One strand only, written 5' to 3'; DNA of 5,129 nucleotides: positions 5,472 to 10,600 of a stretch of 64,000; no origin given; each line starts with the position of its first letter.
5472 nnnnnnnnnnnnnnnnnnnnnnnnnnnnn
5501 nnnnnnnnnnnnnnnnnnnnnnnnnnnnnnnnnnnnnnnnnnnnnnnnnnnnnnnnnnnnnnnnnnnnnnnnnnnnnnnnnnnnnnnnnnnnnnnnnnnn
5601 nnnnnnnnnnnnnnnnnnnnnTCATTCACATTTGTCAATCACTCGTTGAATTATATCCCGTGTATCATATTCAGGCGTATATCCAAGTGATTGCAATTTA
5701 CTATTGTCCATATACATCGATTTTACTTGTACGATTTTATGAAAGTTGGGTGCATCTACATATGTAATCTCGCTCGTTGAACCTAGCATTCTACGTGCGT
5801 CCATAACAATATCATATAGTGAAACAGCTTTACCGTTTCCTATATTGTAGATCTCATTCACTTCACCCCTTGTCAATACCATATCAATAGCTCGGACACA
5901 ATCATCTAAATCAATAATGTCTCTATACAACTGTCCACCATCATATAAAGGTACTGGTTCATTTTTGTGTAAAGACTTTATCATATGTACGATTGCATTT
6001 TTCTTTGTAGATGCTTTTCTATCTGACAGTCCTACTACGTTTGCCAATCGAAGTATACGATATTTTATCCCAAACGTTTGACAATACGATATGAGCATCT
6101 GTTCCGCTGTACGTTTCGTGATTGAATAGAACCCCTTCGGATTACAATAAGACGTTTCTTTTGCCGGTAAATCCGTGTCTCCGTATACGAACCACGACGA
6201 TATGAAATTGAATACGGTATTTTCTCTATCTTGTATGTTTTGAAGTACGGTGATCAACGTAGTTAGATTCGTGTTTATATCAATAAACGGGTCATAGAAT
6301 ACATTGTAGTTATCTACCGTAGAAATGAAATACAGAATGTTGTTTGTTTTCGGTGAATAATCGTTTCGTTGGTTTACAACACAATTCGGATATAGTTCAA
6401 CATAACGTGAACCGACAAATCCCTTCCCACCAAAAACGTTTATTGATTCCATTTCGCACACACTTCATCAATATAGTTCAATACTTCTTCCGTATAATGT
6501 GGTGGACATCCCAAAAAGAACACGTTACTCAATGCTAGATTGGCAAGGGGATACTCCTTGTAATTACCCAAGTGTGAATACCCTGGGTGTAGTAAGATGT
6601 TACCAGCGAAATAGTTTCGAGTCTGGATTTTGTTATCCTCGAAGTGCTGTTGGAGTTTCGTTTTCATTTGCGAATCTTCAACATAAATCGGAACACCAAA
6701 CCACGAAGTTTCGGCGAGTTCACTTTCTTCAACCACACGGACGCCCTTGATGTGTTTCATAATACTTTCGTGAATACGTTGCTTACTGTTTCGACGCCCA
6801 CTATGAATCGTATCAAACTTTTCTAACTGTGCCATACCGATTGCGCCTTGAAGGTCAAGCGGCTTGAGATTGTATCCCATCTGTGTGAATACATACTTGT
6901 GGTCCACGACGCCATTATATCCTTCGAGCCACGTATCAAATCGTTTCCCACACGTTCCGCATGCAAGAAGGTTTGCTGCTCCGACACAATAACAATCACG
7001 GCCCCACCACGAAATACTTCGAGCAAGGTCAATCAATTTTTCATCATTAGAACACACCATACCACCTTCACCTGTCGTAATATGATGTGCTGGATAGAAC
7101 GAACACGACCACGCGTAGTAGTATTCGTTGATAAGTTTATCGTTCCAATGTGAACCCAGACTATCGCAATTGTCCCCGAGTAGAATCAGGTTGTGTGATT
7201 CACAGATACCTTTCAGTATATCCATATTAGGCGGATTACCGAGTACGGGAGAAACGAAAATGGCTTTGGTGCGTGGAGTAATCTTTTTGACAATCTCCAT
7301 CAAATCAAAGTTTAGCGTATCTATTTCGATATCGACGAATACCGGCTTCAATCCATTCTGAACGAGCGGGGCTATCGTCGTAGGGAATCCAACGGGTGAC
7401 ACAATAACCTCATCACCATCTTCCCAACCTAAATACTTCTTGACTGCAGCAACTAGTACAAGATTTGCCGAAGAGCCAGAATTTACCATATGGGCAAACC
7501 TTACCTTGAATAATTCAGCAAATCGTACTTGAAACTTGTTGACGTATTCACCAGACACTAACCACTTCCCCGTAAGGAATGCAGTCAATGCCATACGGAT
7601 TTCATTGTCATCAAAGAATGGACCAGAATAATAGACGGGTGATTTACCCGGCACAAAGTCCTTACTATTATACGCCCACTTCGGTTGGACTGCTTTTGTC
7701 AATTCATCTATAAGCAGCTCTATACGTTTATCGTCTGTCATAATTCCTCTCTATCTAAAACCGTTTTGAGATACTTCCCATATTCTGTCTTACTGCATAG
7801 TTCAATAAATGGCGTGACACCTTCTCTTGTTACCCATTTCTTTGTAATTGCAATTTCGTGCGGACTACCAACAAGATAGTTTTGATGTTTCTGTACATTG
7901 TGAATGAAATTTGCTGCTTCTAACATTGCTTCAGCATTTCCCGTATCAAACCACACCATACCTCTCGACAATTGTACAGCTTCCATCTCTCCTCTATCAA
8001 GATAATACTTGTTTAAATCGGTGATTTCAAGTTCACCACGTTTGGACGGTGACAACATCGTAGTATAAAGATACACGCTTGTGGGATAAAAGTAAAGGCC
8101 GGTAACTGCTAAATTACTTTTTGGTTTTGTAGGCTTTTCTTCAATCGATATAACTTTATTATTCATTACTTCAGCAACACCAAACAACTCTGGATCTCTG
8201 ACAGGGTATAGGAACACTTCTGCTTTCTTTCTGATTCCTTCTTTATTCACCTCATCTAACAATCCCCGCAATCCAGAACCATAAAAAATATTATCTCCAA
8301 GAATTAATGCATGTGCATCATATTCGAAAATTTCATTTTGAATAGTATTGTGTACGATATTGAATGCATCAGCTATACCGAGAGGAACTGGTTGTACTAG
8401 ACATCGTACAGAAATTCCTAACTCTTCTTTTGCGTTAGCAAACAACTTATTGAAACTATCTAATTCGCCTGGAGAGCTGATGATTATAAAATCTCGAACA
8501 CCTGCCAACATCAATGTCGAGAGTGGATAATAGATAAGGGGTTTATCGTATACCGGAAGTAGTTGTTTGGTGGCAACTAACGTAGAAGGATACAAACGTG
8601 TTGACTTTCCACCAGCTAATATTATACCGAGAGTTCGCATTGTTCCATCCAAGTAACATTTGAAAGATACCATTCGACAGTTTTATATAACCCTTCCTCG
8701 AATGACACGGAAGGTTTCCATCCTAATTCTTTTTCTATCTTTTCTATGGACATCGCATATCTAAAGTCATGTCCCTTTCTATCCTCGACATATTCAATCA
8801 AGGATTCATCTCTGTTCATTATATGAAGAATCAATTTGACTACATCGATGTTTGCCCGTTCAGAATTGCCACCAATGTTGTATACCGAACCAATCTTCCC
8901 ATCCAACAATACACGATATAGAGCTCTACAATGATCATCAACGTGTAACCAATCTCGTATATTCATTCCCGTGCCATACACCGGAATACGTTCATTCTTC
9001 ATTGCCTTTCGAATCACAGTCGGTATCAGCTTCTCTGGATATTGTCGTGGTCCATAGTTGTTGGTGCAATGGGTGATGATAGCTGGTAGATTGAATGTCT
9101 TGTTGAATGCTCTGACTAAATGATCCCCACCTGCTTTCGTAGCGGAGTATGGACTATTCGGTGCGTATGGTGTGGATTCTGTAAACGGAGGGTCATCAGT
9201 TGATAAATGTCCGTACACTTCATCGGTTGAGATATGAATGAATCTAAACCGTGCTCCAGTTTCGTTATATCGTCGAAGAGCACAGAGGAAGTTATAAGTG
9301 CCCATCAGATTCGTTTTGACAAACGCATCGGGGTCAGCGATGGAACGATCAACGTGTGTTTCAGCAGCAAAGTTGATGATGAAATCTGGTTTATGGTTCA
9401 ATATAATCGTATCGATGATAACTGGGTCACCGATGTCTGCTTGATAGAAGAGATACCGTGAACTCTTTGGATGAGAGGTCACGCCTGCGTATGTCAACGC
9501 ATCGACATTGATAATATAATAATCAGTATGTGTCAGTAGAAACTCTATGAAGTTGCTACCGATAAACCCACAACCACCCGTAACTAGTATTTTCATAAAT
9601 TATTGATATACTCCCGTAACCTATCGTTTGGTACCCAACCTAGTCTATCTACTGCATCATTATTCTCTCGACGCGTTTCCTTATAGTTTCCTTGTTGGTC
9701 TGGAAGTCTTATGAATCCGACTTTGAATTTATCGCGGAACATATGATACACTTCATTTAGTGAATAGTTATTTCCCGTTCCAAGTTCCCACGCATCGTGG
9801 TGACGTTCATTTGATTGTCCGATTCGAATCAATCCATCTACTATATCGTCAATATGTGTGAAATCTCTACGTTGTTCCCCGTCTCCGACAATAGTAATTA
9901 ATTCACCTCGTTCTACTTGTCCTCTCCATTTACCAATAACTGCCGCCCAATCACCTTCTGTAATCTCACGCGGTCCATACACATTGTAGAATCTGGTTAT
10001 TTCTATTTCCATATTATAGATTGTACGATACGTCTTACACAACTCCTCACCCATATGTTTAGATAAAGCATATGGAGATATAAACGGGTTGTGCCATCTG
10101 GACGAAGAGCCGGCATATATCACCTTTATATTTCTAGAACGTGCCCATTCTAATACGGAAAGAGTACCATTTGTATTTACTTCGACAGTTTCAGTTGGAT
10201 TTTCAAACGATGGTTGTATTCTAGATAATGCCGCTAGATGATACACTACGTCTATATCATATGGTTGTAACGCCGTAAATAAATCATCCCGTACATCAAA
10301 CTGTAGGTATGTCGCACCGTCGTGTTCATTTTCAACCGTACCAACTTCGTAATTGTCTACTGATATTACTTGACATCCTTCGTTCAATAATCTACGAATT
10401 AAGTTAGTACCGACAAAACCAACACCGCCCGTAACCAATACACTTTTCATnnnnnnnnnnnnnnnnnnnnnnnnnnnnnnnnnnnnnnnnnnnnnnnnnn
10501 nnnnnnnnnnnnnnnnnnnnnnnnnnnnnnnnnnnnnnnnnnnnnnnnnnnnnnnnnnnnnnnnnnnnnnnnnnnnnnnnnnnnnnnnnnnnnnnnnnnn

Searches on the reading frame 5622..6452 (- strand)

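Call 25: search_protein_families(library=pfam, proteins=[window:5622-6452:-], max_evalue=0.001)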
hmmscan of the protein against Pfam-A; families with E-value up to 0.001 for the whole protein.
window:5622-6452:- (276 aa): 4 families
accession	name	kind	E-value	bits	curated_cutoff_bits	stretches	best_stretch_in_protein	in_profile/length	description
PF01370.27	Epimerase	-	4.9e-29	101.9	20.9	1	52-205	83-240/240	NAD dependent epimerase/dehydratase family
PF16363.11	GDP_Man_Dehyd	-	4.1e-21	76.2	27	1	52-270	92-331/332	GDP-mannose 4,6 dehydratase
PF07993.18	NAD_binding_4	-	6.8e-06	25.9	20.1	1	80-189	131-258/258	Male sterility protein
PF04321.23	RmlD_sub_bind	-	5.9e-05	22.7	27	1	78-274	93-284/287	RmlD substrate binding domain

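Call 48: search_protein_families(library=ncbifam, proteins=[window:5622-6452:-], max_evalue=0.00001)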
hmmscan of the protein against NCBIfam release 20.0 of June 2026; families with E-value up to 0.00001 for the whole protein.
window:5622-6452:- (276 aa): 11 families
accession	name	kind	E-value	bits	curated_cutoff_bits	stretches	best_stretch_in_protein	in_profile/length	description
TIGR01181.1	dTDP_gluc_dehyt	equivalog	3.2e-28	98.7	365.1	1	52-273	90-309/321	dTDP-glucose 4,6-dehydratase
TIGR02197.1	heptose_epim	equivalog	2.3e-17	63.2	274.6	1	60-239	89-276/316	ADP-glyceromanno-heptose 6-epimerase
TIGR01179.1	galE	equivalog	8.3e-15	54.4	262.3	1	38-269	73-319/332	UDP-glucose 4-epimerase GalE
TIGR04180.1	EDH_00030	hypoth_equivalog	3.1e-13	49.4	475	1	54-262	89-296/297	NAD-dependent 4,6-dehydratase LegB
NF007582.0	PRK10217.1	equivalog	1.1e-12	47.8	698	1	77-216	125-263/355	dTDP-glucose 4,6-dehydratase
NF011728.1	PRK15181.1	equivalog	3e-11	42.9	760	1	52-270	107-332/348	Vi polysaccharide biosynthesis UDP-N-acetylglucosaminuronic acid C-4 epimerase TviC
NF047922.1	GDPFucSynFcl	equivalog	4.5e-10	39.5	500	1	107-270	132-296/308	GDP-L-fucose synthase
NF008360.0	PRK11150.1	equivalog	6e-10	38.8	452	1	75-264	106-294/310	ADP-glyceromanno-heptose 6-epimerase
NF008872.0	PRK11908.1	equivalog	1.8e-09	37.1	294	1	104-246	144-292/349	bifunctional UDP-4-keto-pentose/UDP-xylose synthase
NF007490.0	PRK10084.1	subfamily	3.6e-09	36.1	649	1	98-220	156-274/361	dTDP-glucose 4,6-dehydratase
NF043036.1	ErythonDh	equivalog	1e-07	31.5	325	1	57-273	95-318/321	D-erythronate dehydrogenase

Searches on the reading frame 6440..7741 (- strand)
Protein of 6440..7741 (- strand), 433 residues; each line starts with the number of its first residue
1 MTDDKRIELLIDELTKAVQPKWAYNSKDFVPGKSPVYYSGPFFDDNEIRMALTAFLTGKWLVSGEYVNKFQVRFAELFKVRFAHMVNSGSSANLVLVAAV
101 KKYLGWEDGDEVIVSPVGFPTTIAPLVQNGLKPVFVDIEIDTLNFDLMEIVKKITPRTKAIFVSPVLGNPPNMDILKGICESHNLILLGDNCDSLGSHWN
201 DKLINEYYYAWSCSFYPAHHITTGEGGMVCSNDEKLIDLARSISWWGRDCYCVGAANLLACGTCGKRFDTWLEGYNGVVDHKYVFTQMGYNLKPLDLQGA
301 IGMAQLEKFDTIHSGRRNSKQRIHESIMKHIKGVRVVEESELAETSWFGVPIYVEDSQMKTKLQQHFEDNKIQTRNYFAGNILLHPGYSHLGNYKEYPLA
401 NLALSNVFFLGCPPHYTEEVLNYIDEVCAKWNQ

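Call 25: search_protein_families(library=pfam, proteins=[window:6440-7741:-], max_evalue=0.001)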
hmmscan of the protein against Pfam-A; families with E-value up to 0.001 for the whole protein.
window:6440-7741:- (433 aa): 1 family
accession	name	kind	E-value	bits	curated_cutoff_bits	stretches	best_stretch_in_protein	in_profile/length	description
PF01041.23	DegT_DnrJ_EryC1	-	2.3e-73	248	19.8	1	45-424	4-355/360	DegT/DnrJ/EryC1/StrS aminotransferase family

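Call 48: search_protein_families(library=ncbifam, proteins=[window:6440-7741:-], max_evalue=0.00001)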
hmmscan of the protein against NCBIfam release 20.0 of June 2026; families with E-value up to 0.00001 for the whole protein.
window:6440-7741:- (433 aa): 7 families
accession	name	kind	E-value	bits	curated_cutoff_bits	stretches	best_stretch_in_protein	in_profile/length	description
NF011936.0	PRK15407.1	equivalog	6.7e-110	367.8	423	1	22-427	23-431/440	lipopolysaccharide biosynthesis protein RfbH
TIGR03588.1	PseC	equivalog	3.4e-42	144.7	423.5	1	38-376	4-325/380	UDP-4-amino-4,6-dideoxy-N-acetyl-beta-L-altrosamine transaminase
TIGR04181.1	NHT_00031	hypoth_equivalog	1.9e-41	142.1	420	2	39-244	4-221/359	LegC family aminotransferase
NF008687.0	PRK11706.1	equivalog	6.5e-34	117.3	375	1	37-244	3-206/375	dTDP-4-amino-4,6-dideoxygalactose transaminase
NF008658.2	PRK11658.1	equivalog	4.7e-27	94.6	631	1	38-327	7-271/379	UDP-4-amino-4-deoxy-L-arabinose aminotransferase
TIGR02379.1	ECA_wecE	subfamily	6.3e-25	87.7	434.85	1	41-244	7-207/376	dTDP-4-amino-4,6-dideoxy-D-glucose transaminase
TIGR04427.1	PLP_DesI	equivalog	3.6e-24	85.6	650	1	47-249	33-230/390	dTDP-4-dehydro-6-deoxyglucose aminotransferase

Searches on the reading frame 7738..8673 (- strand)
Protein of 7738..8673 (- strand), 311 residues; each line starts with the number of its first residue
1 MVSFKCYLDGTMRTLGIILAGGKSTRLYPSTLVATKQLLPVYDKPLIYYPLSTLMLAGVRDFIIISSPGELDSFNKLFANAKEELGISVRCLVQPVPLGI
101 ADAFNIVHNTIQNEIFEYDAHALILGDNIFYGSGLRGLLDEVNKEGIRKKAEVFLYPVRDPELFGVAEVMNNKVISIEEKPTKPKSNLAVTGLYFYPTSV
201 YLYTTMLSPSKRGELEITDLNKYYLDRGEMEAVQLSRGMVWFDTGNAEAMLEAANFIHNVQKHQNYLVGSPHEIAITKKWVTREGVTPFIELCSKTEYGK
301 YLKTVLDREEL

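Call 25: search_protein_families(library=pfam, proteins=[window:7738-8673:-], max_evalue=0.001)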
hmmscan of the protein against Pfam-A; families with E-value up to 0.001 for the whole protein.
window:7738-8673:- (311 aa): 2 families
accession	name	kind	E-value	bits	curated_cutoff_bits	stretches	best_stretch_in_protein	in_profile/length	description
PF00483.29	NTP_transferase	-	1.3e-56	192.4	21.2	1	16-258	2-243/245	Nucleotidyl transferase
PF12804.13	NTP_transf_3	-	3.3e-06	27.8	27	1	16-72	1-52/160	MobA-like NTP transferase domain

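Call 48: search_protein_families(library=ncbifam, proteins=[window:7738-8673:-], max_evalue=0.00001)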
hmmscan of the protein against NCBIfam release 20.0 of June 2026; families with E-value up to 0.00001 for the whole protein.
window:7738-8673:- (311 aa): 16 families
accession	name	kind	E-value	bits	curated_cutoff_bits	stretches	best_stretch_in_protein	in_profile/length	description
TIGR01207.1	rmlA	equivalog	3.3e-96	321.8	360.65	1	16-306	2-285/286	glucose-1-phosphate thymidylyltransferase RfbA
NF012024.0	PRK15480.1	equivalog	1.9e-85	286.5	588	1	15-305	5-288/292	glucose-1-phosphate thymidylyltransferase RfbA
TIGR01208.1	rmlA_long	equivalog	7.1e-48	163.3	320.25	1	16-259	2-236/353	glucose-1-phosphate thymidylyltransferase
TIGR03992.1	Arch_glmU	subfamily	2.2e-36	125.6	292.1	1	16-262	3-232/393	bifunctional sugar-1-phosphate nucleotidylyltransferase/acetyltransferase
NF041173.1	Sug_nt_acttase_Thmprot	equivalog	2.1e-24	86.2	600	1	17-283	4-252/405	bifunctional sugar-1-phosphate nucleotidylyltransferase/acetyltransferase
NF041313.1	UDPGP_AglF_Halo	equivalog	1.3e-21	77.2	400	1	16-235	3-214/234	UTP--glucose-1-phosphate uridylyltransferase AglF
TIGR01099.1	galU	equivalog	3.9e-17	62.7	326.8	2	94-253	101-261/261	UTP--glucose-1-phosphate uridylyltransferase GalU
NF052502.1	man1P_GTase_Rv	exception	1.3e-16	60.4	440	1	17-199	4-177/352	mannose-1-phosphate guanylyltransferase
NF009928.0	PRK13389.1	equivalog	1.2e-09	37.7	548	0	17-67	12-62/302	UTP--glucose-1-phosphate uridylyltransferase GalU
NF003670.0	PRK05293.1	equivalog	2.2e-08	33.5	470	1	13-222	4-220/382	glucose-1-phosphate adenylyltransferase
NF045761.1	NAMPUrTaseMurU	equivalog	1.3e-07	31.7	250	1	17-64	4-51/226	N-acetylmuramate alpha-1-phosphate uridylyltransferase MurU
NF001947.0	PRK00725.1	subfamily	2.3e-06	26.6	470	0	11-187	14-199/426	glucose-1-phosphate adenylyltransferase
TIGR02091.1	glgC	equivalog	2.4e-06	26.9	424.9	0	15-253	2-255/364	glucose-1-phosphate adenylyltransferase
NF002023.0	PRK00844.1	subfamily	2.5e-06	26.6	458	0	12-188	5-188/408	glucose-1-phosphate adenylyltransferase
TIGR02623.1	G1P_cyt_trans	equivalog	4e-06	26.5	300.25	0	17-65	4-52/255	glucose-1-phosphate cytidylyltransferase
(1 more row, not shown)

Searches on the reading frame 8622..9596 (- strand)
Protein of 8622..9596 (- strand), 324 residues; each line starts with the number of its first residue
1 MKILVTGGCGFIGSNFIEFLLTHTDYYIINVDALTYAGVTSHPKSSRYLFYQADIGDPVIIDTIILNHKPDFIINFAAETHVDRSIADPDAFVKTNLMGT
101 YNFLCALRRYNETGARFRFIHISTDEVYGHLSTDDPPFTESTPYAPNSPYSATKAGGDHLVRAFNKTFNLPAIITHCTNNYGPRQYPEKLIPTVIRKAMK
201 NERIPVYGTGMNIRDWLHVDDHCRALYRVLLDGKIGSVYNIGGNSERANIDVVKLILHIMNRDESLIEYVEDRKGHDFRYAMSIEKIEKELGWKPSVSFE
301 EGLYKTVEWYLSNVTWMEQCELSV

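Call 25: search_protein_families(library=pfam, proteins=[window:8622-9596:-], max_evalue=0.001)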
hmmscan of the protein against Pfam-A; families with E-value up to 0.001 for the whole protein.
window:8622-9596:- (324 aa): 6 families
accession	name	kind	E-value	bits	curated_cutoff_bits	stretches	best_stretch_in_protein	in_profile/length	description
PF16363.11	GDP_Man_Dehyd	-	3.4e-80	270.4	27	1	4-305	1-331/332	GDP-mannose 4,6 dehydratase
PF01370.27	Epimerase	-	3.2e-62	210.5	20.9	1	3-242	1-240/240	NAD dependent epimerase/dehydratase family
PF04321.23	RmlD_sub_bind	-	4.5e-17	62.5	27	1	1-206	1-175/287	RmlD substrate binding domain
PF01073.25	3Beta_HSD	-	1.6e-10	40.9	22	1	4-220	1-219/280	3-beta hydroxysteroid dehydrogenase/isomerase family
PF02719.21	Polysacc_synt_2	-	1.1e-08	35.1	20.2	1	3-126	1-130/293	Polysaccharide biosynthesis protein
PF07993.18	NAD_binding_4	-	1.6e-08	34.5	20.1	1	68-177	87-204/258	Male sterility protein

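Call 48: search_protein_families(library=ncbifam, proteins=[window:8622-9596:-], max_evalue=0.00001)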
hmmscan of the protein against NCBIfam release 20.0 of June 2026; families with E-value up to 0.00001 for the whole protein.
window:8622-9596:- (324 aa): 22 families
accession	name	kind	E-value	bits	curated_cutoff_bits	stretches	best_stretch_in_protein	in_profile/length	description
TIGR01181.1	dTDP_gluc_dehyt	equivalog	7.9e-138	458.9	365.1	1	2-319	1-320/321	dTDP-glucose 4,6-dehydratase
NF007490.0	PRK10084.1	subfamily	5.5e-115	384.2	649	1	1-320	1-344/361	dTDP-glucose 4,6-dehydratase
NF007582.0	PRK10217.1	equivalog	2.5e-109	365.7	698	1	2-320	3-341/355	dTDP-glucose 4,6-dehydratase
TIGR04180.1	EDH_00030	hypoth_equivalog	1.4e-41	142.6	475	1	3-296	1-295/297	NAD-dependent 4,6-dehydratase LegB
TIGR01179.1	galE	equivalog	8.8e-37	126.7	262.3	1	2-311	1-326/332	UDP-glucose 4-epimerase GalE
TIGR02622.1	CDP_4_6_dhtase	equivalog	8.9e-27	94.1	278.45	1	2-314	6-334/352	CDP-glucose 4,6-dehydratase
TIGR01472.1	gmd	equivalog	1.6e-21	76.9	415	1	4-248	4-256/342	GDP-mannose 4,6-dehydratase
NF007956.0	PRK10675.1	subfamily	2.7e-19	69.5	394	1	1-310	1-329/338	UDP-glucose 4-epimerase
NF011728.1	PRK15181.1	equivalog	2.9e-19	69.3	760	1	3-313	18-340/348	Vi polysaccharide biosynthesis UDP-N-acetylglucosaminuronic acid C-4 epimerase TviC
NF047922.1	GDPFucSynFcl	equivalog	7.9e-18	64.9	500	1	144-314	128-305/308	GDP-L-fucose synthase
TIGR02197.1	heptose_epim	equivalog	8.9e-18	64.5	274.6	1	3-312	1-315/316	ADP-glyceromanno-heptose 6-epimerase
TIGR01214.1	rmlD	equivalog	1e-17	64.2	224.05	1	2-207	1-176/285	dTDP-4-dehydrorhamnose reductase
NF008872.0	PRK11908.1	equivalog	5.9e-13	48.6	294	1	1-272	2-280/349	bifunctional UDP-4-keto-pentose/UDP-xylose synthase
NF043036.1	ErythonDh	equivalog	4.1e-12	45.9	325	1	1-165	1-164/321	D-erythronate dehydrogenase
TIGR03466.1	HpnA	hypoth_equivalog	6.5e-12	45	367.65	1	1-244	1-231/327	hopanoid-associated sugar epimerase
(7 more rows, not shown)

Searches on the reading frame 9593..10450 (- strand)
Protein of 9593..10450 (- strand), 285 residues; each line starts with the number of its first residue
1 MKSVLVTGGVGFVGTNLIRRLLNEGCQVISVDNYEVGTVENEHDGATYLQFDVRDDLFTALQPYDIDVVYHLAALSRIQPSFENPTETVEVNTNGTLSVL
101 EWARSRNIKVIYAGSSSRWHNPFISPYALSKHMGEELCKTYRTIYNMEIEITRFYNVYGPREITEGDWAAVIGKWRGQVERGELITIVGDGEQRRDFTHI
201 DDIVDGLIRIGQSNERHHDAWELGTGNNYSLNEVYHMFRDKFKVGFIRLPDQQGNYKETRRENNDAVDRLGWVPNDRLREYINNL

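Call 25: search_protein_families(library=pfam, proteins=[window:9593-10450:-], max_evalue=0.001)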
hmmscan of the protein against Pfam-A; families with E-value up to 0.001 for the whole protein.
window:9593-10450:- (285 aa): 7 families
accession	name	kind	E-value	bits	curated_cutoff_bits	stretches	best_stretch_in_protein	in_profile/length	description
PF01370.27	Epimerase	-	2.3e-49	168.4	20.9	1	4-223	1-239/240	NAD dependent epimerase/dehydratase family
PF16363.11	GDP_Man_Dehyd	-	1.7e-40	139.9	27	1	5-239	1-263/332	GDP-mannose 4,6 dehydratase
PF02719.21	Polysacc_synt_2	-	4.7e-17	62.5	20.2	1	4-205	1-211/293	Polysaccharide biosynthesis protein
PF01073.25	3Beta_HSD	-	1.4e-12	47.6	22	1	5-115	1-116/280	3-beta hydroxysteroid dehydrogenase/isomerase family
PF07993.18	NAD_binding_4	-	1.4e-11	44.5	20.1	0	65-112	88-133/258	Male sterility protein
PF04321.23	RmlD_sub_bind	-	5.8e-11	42.4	27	1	3-214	2-200/287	RmlD substrate binding domain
PF00106.31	adh_short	-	0.00039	20.4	26.6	1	2-142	1-164/195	short chain dehydrogenase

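Call 48: search_protein_families(library=ncbifam, proteins=[window:9593-10450:-], max_evalue=0.00001)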
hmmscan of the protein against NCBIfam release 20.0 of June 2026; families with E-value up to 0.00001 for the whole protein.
window:9593-10450:- (285 aa): 24 families
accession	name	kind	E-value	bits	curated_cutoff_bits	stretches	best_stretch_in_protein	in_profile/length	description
TIGR04180.1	EDH_00030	hypoth_equivalog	1.5e-30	106.3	475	1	4-251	1-265/297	NAD-dependent 4,6-dehydratase LegB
TIGR02197.1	heptose_epim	equivalog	1.3e-29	103.4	274.6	1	4-258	1-281/316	ADP-glyceromanno-heptose 6-epimerase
TIGR01181.1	dTDP_gluc_dehyt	equivalog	1.7e-26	93.1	365.1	1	4-240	2-259/321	dTDP-glucose 4,6-dehydratase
NF011728.1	PRK15181.1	equivalog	8.9e-25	87.4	760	1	2-244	16-284/348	Vi polysaccharide biosynthesis UDP-N-acetylglucosaminuronic acid C-4 epimerase TviC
TIGR01179.1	galE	equivalog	2.4e-24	85.8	262.3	1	4-279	2-315/332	UDP-glucose 4-epimerase GalE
NF008360.0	PRK11150.1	equivalog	1.3e-16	60.8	452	1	4-258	2-274/310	ADP-glyceromanno-heptose 6-epimerase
NF007582.0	PRK10217.1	equivalog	3.2e-16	59.4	698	1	1-106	1-115/355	dTDP-glucose 4,6-dehydratase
NF007490.0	PRK10084.1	subfamily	1.1e-15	57.5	649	1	4-106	3-114/361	dTDP-glucose 4,6-dehydratase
NF007956.0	PRK10675.1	subfamily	2.9e-14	53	394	1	3-130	2-139/338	UDP-glucose 4-epimerase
NF047922.1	GDPFucSynFcl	equivalog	4.2e-14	52.7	500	1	125-282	132-294/308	GDP-L-fucose synthase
TIGR02622.1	CDP_4_6_dhtase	equivalog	8.1e-13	48.2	278.45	1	2-107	5-119/352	CDP-glucose 4,6-dehydratase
TIGR03466.1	HpnA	hypoth_equivalog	1.9e-12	46.7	367.65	1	3-115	2-113/327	hopanoid-associated sugar epimerase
NF008872.0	PRK11908.1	equivalog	4.4e-12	45.7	294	1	127-241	149-270/349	bifunctional UDP-4-keto-pentose/UDP-xylose synthase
TIGR03589.1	PseB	equivalog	7.2e-12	44.9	407.75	1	2-161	5-172/324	UDP-N-acetylglucosamine 4,6-dehydratase (inverting)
NF042422.1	oxyalk_red_OleD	equivalog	1.5e-10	40.9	580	1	4-121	3-116/329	2-alkyl-3-oxoalkanoate reductase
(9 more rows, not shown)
